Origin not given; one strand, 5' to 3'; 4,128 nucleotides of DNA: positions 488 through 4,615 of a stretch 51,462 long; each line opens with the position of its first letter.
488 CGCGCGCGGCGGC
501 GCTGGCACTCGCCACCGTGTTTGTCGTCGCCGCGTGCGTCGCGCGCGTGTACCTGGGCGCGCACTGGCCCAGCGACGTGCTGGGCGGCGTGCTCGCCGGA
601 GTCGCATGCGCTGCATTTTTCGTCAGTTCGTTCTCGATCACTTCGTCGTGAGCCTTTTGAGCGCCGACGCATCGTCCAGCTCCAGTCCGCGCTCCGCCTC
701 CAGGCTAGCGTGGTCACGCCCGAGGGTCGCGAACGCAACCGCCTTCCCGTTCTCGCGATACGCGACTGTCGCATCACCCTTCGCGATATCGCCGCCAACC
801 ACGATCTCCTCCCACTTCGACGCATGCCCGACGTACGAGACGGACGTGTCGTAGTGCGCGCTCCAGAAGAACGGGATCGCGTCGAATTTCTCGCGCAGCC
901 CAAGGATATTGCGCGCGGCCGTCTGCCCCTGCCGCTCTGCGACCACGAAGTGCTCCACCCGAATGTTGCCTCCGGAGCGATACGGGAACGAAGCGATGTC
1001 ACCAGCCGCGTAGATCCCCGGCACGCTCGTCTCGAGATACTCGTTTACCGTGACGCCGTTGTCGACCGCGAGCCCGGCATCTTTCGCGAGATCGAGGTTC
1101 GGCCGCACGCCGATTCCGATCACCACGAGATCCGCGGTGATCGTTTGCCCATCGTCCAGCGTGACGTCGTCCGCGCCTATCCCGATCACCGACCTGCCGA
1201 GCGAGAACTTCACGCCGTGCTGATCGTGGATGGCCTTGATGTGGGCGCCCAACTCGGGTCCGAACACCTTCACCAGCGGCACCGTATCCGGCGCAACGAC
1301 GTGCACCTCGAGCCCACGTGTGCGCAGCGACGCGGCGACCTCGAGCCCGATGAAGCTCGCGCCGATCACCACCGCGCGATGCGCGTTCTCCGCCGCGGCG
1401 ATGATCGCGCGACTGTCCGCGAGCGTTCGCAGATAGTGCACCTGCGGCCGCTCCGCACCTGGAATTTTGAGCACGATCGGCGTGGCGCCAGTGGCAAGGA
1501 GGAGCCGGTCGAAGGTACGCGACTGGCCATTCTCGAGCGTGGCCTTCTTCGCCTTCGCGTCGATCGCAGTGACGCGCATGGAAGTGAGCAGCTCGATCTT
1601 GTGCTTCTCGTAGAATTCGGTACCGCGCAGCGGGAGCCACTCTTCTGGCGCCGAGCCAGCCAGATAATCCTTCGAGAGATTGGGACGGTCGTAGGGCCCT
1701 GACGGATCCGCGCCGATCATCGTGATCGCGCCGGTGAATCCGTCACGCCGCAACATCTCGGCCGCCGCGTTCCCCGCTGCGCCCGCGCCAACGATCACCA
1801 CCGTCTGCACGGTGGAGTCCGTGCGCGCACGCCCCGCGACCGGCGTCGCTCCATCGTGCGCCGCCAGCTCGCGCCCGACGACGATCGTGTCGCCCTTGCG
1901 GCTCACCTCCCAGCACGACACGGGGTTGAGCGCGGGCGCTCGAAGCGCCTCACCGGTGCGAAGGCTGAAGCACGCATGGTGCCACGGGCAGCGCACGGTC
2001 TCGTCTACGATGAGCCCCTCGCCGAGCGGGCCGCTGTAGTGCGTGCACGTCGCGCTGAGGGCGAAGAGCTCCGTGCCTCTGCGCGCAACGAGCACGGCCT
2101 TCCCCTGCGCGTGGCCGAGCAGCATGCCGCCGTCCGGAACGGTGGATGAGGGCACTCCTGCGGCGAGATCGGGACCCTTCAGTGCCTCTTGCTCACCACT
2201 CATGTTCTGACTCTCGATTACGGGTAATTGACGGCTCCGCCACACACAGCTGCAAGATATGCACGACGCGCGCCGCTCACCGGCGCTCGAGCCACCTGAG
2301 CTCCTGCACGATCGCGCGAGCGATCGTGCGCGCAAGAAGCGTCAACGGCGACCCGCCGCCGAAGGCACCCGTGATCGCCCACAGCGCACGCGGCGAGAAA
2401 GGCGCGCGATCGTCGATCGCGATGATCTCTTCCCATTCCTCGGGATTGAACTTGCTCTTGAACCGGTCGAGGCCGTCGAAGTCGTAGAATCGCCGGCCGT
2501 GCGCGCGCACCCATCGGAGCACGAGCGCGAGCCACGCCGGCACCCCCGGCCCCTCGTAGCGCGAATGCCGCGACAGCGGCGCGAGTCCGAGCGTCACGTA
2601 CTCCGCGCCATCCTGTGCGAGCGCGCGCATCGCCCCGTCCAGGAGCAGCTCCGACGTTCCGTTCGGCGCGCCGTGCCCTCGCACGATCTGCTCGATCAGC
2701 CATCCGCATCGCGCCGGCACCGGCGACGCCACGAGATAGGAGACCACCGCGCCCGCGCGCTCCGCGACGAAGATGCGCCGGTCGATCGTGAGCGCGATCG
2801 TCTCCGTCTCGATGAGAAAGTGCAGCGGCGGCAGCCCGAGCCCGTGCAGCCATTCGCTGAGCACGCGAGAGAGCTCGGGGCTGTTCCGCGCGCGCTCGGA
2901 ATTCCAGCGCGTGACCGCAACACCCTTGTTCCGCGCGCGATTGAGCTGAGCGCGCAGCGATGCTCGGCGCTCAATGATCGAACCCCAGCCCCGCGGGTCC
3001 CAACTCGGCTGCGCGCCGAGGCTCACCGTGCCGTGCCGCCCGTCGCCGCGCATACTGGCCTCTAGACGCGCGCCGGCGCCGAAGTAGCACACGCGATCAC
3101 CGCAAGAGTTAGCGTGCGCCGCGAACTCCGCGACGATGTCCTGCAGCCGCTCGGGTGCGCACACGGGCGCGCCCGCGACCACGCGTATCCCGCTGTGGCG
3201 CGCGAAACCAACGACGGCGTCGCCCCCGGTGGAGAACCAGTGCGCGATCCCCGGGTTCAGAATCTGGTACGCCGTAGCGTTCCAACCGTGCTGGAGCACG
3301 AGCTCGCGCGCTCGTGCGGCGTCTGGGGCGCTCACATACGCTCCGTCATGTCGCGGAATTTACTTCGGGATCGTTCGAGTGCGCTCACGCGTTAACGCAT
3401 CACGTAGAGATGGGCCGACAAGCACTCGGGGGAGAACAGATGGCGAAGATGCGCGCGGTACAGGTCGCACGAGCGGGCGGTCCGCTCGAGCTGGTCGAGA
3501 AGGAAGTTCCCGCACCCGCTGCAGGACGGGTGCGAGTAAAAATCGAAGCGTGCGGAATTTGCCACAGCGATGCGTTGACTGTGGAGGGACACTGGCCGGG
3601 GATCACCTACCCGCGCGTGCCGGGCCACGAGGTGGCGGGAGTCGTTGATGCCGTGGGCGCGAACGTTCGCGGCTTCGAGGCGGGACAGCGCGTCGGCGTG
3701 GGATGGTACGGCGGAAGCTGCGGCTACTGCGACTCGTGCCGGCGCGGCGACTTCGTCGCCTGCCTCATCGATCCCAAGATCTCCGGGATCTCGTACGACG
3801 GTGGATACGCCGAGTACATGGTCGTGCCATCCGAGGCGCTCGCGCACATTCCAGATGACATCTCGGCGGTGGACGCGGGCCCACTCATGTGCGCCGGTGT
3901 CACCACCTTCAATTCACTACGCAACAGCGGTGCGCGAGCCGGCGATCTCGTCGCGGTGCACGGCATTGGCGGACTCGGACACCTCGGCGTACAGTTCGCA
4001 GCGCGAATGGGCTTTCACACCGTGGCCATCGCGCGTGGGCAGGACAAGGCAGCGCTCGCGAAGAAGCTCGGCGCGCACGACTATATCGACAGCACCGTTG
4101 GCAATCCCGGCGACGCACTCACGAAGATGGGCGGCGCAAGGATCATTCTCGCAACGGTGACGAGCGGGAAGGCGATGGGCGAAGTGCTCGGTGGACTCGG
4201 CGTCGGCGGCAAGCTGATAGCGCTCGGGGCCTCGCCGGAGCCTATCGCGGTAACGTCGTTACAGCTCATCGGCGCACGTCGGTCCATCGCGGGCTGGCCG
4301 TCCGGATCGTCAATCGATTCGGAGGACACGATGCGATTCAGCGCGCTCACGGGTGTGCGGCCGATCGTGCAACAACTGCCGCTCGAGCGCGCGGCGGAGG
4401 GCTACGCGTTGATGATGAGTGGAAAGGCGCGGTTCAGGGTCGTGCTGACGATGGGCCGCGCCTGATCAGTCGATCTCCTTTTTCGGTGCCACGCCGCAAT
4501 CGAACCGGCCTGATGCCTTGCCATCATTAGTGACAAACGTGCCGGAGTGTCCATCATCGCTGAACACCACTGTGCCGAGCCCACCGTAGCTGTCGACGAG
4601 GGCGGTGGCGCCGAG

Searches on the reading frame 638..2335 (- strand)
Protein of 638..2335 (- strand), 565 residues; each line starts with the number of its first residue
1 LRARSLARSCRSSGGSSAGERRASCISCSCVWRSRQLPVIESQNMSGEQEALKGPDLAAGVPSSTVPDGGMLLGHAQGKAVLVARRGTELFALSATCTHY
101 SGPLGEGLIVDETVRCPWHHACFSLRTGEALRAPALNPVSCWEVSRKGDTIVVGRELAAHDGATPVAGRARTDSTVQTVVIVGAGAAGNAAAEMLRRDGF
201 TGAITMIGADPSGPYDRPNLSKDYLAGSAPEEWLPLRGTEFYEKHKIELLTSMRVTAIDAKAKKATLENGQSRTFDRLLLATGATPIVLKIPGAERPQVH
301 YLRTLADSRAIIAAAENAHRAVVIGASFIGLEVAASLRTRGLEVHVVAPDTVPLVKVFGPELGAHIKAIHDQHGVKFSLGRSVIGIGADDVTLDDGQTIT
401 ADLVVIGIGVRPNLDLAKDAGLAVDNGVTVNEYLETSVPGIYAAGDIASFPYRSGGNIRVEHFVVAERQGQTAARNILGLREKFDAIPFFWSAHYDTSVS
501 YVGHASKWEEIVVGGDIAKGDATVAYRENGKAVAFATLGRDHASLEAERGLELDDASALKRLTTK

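Call 67: search_protein_families(library=pfam, proteins=[window:638-2335:-], max_evalue=0.001)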
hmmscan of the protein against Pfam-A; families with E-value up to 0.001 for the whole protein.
window:638-2335:- (565 aa): 9 families
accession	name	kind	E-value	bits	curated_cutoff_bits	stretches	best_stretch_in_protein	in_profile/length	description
PF07992.20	Pyr_redox_2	-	8.2e-65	219.5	26.1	1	178-470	2-291/291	Pyridine nucleotide-disulphide oxidoreductase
PF00355.32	Rieske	-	4.6e-14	52.5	20.3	1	63-142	8-87/88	Rieske [2Fe-2S] domain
PF00070.33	Pyr_redox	-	1.2e-13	51.8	22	1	320-391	1-71/82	Pyridine nucleotide-disulphide oxidoreductase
PF13738.12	Pyr_redox_3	-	2.6e-10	40.5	30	1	243-445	92-305/305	Pyridine nucleotide-disulphide oxidoreductase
PF13806.12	Rieske_2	-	1.2e-07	32.1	27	1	75-153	20-103/104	Rieske-like [2Fe-2S] domain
PF14759.12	Reductase_C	-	4.8e-07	30.6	25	1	489-545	1-57/85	Reductase C-terminal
PF13450.12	NAD_binding_8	-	0.00023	21.8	21.9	0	181-201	1-21/68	NAD(P)-binding Rossmann-like domain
PF01266.30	DAO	-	0.00031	20.8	27.9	0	321-350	2-31/353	FAD dependent oxidoreductase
PF13454.12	NAD_binding_9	-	0.00078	19.9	21.8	0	252-284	120-154/155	FAD-NAD(P)-binding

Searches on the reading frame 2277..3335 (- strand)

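Call 67: search_protein_families(library=pfam, proteins=[window:2277-3335:-], max_evalue=0.001)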
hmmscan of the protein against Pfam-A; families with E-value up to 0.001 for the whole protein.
window:2277-3335:- (352 aa): 1 family
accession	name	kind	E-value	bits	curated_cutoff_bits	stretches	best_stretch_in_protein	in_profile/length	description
PF09924.15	LPG_synthase_C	-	4.5e-35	121.6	27.5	1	11-303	2-293/298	Phosphatidylglycerol lysyltransferase, C-terminal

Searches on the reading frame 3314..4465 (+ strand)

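Call 67: search_protein_families(library=pfam, proteins=[window:3314-4465:+], max_evalue=0.001)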
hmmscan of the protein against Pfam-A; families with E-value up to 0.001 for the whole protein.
window:3314-4465:+ (383 aa): 2 families
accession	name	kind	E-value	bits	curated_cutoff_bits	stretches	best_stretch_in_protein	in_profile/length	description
PF08240.17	ADH_N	-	3e-30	105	23.5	1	70-181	2-104/104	Alcohol dehydrogenase GroES-like domain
PF00107.32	ADH_zinc_N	-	3.5e-17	63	31.8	1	220-340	1-124/129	Zinc-binding dehydrogenase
